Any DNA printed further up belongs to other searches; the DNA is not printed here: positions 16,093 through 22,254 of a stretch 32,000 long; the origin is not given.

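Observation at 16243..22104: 1953-aa secreted protein of 17 tandem ~101-aa Ig-like modules, nested inside a sugar-catabolism locus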

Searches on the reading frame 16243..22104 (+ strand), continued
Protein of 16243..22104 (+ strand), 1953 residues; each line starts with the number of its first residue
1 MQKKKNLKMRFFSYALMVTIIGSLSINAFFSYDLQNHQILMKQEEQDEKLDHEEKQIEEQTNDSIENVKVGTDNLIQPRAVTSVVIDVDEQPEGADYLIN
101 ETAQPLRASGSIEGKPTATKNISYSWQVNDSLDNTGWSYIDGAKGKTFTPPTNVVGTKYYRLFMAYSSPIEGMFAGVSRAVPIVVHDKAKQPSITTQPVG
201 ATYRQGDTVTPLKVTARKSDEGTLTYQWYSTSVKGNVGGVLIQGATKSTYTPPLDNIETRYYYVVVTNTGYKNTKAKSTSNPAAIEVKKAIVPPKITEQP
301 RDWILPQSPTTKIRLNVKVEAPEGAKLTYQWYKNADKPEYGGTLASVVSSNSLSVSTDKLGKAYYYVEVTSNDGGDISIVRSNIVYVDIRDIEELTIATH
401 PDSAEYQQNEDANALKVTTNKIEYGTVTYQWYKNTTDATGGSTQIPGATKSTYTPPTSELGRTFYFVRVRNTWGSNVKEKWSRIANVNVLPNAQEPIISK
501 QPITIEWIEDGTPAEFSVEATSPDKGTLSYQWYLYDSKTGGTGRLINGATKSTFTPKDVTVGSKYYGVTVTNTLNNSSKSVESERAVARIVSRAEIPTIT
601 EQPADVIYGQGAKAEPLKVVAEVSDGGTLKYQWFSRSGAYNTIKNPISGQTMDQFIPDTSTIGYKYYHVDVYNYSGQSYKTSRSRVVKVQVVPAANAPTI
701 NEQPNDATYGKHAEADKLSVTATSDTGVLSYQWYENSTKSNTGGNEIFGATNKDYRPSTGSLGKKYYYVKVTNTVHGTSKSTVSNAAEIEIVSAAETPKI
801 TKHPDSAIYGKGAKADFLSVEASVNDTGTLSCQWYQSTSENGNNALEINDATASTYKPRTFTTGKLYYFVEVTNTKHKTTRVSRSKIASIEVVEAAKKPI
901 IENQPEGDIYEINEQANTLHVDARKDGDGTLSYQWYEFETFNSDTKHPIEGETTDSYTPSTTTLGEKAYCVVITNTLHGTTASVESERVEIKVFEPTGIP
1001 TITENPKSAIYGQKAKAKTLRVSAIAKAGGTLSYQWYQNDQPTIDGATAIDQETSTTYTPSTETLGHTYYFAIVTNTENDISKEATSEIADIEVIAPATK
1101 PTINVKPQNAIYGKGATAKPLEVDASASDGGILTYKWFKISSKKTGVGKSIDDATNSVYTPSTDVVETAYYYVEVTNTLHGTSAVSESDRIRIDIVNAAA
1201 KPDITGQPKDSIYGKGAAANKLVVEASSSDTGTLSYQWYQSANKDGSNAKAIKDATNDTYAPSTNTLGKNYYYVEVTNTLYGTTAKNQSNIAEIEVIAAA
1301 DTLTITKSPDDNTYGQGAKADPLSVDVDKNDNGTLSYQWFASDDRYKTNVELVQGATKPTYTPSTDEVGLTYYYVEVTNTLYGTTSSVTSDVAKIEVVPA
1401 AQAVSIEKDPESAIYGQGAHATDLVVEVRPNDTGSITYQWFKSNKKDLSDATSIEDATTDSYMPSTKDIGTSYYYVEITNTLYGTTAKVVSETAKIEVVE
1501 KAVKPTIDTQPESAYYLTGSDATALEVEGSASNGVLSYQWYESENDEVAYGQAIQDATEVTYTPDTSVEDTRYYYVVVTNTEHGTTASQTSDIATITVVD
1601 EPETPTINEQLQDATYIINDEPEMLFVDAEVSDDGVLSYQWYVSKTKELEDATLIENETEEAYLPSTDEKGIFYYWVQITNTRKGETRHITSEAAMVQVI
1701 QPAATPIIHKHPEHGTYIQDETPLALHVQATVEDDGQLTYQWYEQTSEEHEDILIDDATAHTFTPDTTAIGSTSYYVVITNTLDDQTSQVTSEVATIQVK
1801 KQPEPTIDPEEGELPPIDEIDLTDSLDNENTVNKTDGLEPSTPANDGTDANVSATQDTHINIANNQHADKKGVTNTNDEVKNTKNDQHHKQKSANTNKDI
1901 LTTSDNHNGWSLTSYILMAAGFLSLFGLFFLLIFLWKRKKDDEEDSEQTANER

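Call 24: find_related_loci(query=window:16243-22104:+, collection=genome_contigs, flank=10000)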
Query window:16243-22104:+ (1953 aa) in genome_contigs; peptide patterns used: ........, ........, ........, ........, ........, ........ (x = any residue, [..] = any of these).
34 stretches matched a pattern; 6 encode a relative of the query (tblastn E <= 1e-3); 6 distinct loci.
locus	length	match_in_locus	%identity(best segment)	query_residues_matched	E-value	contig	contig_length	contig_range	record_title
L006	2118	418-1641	30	111-1809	7e-32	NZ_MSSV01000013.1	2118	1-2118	Algoriphagus ratkowskyi strain DSM 22686 contig13, whole genome shotgun sequence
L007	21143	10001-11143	31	122-1807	2e-24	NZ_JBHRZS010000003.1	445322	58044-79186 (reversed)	Algoriphagus namhaensis strain CCUG 60523 soapdenovo_K_127_3, whole genome shotgun sequence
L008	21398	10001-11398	29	121-1793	1e-21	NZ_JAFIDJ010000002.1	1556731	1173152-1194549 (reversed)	Algoriphagus lutimaris strain KCTC 22630 2, whole genome shotgun sequence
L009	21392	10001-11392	27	78-1790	4e-20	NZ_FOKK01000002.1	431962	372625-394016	Algoriphagus aquimarinus strain DSM 23399, whole genome shotgun sequence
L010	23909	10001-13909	25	315-1807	2e-15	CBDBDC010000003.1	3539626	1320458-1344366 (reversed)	MAG: Candidatus Synoicihabitans sp. isolate 13c742c4-8103-4e66-a78a-d1520a9a6d96 genome assembly, contig: contig_3, whol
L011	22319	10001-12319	25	191-1803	2e-8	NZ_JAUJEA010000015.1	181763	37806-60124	Splendidivirga corallicola strain BMA10 NAEMHLCP_15, whole genome shotgun sequence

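Call 42: find_encoding_contigs(protein=P0010, flank=8000, max_places=2)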
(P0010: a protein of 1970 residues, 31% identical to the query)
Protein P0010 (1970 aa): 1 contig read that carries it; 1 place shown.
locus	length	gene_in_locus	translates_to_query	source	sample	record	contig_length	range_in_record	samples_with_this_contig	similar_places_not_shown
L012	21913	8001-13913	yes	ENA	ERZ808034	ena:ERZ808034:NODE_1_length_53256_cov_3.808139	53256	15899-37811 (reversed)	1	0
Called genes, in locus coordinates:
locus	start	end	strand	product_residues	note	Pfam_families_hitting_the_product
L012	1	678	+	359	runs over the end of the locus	PF27173:YomU_Tube, PF21461:HL_N-beta (weak)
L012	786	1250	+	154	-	PF27376:YomN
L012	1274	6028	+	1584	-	PF10145:PhageMin_Tail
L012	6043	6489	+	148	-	-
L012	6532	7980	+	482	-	-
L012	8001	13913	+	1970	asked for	PF16709:SCAB-Ig (faint)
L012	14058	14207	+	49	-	-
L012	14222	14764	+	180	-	-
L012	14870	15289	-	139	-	PF00436:SSB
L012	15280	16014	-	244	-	PF02511:Thy1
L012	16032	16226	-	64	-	-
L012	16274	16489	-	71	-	-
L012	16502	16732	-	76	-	-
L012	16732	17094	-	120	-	-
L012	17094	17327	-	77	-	-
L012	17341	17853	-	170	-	-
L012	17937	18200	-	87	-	-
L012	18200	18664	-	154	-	-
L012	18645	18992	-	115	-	-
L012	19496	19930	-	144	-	-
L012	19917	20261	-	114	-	-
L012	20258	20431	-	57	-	-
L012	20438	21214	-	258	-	-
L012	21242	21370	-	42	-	-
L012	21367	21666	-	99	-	-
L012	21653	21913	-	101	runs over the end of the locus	-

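Call 43: find_encoding_contigs(protein=P0008, flank=8000, max_places=2)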
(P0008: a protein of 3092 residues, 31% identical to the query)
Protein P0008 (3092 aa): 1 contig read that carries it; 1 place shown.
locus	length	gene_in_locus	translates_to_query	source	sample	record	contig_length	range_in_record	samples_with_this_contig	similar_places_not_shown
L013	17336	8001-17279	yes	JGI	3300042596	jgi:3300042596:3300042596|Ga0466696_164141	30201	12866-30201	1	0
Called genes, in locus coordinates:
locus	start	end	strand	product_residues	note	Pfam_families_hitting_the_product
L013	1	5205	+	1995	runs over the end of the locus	-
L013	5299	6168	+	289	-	-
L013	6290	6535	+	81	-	-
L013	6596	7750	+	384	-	PF12323:HTH_OrfB_IS605 (weak), PF01385:OrfB_IS605 (faint), PF07282:Cas12f1-like_TNB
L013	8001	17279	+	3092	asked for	PF16709:SCAB-Ig (faint)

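Call 44: find_encoding_contigs(protein=P0005, flank=8000, max_places=2)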
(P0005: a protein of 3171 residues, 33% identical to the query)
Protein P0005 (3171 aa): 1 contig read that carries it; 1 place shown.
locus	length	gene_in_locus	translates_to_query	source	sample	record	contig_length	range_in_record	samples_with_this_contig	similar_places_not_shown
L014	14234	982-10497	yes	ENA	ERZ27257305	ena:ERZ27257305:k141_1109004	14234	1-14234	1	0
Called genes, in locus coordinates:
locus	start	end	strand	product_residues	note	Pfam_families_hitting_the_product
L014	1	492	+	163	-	?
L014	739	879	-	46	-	-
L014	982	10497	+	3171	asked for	PF07581:Glug (faint), PF13927:Ig_3 (faint), PF16709:SCAB-Ig (faint)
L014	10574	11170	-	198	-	-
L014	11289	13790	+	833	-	-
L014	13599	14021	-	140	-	-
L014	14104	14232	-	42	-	?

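Call 89: find_encoding_contigs(protein=P0059, flank=8000, max_places=1)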
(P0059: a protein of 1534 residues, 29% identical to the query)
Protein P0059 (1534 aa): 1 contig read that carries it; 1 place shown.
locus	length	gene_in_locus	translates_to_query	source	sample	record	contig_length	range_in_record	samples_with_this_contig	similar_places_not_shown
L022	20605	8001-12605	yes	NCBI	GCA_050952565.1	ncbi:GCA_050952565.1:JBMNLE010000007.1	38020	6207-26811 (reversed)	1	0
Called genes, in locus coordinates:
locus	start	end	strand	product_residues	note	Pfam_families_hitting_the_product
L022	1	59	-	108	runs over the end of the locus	-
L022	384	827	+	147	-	PF06983:3-dmu-9_3-mt (weak)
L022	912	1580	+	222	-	-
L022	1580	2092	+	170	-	PF08433:KTI12, PF13238:AAA_18 (weak), PF13671:AAA_33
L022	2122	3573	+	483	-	-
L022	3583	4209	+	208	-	PF00583:Acetyltransf_1, PF13673:Acetyltransf_10 (weak), PF13508:Acetyltransf_7, PF08445:FR47 (weak)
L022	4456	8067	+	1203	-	PF00028:Cadherin (faint), PF18957:RibLong (faint), PF13927:Ig_3 (faint), PF05345:He_PIG (weak)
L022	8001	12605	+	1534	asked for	PF06832:BiPBP_C (faint), PF13895:Ig_2 (faint), PF13927:Ig_3 (faint), PF16709:SCAB-Ig (faint), PF05345:He_PIG (weak)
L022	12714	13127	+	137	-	-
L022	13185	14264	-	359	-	-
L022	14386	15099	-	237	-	-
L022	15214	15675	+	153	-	-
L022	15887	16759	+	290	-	PF12833:HTH_18, PF00165:HTH_AraC (weak), PF06445:GyrI-like, PF14526:Cass2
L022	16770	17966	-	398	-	-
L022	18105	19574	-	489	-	PF00560:LRR_1 (faint), PF12799:LRR_4 (faint), PF13516:LRR_6 (faint), PF13855:LRR_8 (faint)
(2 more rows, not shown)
